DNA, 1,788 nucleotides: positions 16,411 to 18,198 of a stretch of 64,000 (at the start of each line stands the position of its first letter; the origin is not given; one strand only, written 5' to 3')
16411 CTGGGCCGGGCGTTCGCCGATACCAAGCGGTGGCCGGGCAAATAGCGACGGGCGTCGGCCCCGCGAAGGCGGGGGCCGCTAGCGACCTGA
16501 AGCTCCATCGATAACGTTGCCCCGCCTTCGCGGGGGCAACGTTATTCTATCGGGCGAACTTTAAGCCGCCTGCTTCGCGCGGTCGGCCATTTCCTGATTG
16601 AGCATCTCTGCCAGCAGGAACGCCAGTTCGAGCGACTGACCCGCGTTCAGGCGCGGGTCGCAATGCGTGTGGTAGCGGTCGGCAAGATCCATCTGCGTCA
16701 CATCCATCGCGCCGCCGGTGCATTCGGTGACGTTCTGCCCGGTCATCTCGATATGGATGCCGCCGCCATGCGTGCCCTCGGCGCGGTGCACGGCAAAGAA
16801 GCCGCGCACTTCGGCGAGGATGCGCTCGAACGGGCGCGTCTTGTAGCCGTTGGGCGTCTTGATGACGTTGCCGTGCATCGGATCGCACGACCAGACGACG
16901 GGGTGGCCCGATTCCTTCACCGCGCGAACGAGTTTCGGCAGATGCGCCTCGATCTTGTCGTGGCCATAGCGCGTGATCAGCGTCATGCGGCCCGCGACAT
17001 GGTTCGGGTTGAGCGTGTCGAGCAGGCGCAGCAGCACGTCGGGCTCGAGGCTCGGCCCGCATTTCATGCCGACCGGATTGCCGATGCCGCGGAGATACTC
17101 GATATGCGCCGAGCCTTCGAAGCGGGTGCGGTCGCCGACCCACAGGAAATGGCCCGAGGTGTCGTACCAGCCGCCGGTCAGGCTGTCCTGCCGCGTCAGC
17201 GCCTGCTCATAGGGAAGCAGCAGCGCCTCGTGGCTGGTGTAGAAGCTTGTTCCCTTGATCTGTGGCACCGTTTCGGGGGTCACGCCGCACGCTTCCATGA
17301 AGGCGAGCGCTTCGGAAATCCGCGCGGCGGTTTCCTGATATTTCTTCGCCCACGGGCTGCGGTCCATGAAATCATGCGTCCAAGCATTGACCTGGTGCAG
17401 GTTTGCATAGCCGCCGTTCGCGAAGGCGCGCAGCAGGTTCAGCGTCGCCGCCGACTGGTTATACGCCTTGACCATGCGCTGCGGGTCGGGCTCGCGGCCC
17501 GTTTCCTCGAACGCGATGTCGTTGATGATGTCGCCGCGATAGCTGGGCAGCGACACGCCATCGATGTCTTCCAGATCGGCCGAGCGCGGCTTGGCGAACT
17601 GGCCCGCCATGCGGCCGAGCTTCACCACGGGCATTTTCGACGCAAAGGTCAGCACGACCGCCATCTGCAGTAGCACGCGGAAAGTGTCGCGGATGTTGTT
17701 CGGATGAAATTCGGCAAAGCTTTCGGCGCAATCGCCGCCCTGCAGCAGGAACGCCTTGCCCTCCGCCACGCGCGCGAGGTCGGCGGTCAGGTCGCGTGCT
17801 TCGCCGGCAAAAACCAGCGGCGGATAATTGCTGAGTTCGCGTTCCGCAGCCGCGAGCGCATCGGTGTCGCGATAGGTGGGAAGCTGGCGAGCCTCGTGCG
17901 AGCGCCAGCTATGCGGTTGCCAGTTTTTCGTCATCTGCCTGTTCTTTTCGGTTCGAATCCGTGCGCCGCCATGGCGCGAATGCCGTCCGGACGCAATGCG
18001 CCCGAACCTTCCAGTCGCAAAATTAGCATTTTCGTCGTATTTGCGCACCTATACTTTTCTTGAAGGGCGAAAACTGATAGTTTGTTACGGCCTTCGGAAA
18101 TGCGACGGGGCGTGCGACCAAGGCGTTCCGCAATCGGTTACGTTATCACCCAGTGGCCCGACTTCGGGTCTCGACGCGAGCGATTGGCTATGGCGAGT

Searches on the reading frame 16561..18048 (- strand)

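Call 81: search_protein_families(library=pfam, proteins=[window:16561-18048:-], max_evalue=0.00001)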
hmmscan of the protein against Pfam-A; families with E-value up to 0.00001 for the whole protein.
window:16561-18048:- (495 aa): 1 family
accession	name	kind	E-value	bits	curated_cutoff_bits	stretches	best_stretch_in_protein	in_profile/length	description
PF01474.22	DAHP_synth_2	-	4.7e-208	691.5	27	1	43-480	1-438/438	Class-II DAHP synthetase family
